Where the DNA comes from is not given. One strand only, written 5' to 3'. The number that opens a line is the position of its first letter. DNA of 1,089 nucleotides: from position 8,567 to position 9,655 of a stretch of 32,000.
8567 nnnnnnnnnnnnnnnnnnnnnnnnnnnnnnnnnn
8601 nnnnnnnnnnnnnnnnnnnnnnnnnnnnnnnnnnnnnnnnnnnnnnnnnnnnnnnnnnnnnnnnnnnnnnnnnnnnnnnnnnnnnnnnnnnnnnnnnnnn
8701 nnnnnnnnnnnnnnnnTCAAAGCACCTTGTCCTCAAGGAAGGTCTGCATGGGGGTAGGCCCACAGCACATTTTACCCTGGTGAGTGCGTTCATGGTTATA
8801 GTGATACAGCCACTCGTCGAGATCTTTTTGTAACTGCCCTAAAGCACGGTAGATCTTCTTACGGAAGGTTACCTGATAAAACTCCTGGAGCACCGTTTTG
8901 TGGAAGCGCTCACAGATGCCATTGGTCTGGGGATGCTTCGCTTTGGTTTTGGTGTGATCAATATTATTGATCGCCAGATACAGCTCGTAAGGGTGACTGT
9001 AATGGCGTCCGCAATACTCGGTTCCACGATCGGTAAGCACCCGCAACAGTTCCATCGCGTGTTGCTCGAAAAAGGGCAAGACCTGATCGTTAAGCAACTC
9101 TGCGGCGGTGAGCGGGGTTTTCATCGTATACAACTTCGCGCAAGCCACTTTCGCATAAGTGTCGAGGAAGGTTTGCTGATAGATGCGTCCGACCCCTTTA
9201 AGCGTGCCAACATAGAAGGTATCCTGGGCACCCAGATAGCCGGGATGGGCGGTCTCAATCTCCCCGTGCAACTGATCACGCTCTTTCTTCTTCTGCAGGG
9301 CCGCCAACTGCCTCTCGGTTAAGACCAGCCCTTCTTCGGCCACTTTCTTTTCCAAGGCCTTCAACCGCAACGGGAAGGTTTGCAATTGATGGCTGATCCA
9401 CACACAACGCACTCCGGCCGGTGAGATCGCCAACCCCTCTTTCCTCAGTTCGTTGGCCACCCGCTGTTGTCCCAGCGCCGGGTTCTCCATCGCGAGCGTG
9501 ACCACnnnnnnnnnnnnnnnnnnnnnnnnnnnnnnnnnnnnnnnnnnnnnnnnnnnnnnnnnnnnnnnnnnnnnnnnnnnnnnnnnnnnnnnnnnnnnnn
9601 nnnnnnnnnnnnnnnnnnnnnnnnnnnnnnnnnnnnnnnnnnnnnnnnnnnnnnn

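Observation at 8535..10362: All the micro-insertions share one motif family that also resembles the MITE core: a nested ultra-small repeat system?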

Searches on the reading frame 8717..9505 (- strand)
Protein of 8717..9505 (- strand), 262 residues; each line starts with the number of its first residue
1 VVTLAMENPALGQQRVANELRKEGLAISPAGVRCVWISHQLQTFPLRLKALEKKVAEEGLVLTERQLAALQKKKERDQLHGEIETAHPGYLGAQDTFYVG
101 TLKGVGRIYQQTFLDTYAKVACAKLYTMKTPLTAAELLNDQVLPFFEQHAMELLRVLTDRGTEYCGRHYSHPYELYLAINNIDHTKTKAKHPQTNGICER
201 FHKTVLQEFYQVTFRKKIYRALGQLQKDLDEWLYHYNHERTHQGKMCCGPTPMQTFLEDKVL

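Call 13: search_protein_families(library=pfam, proteins=[window:8717-9505:-])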
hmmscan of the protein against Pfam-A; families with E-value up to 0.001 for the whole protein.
window:8717-9505:- (262 aa): 2 families
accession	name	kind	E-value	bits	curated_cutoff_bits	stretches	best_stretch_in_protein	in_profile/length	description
PF13683.12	rve_3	-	2.7e-12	46.7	26.5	1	182-244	3-61/67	Integrase core domain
PF00665.32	rve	-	0.00031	21.4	32.6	1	92-191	8-101/102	Integrase core domain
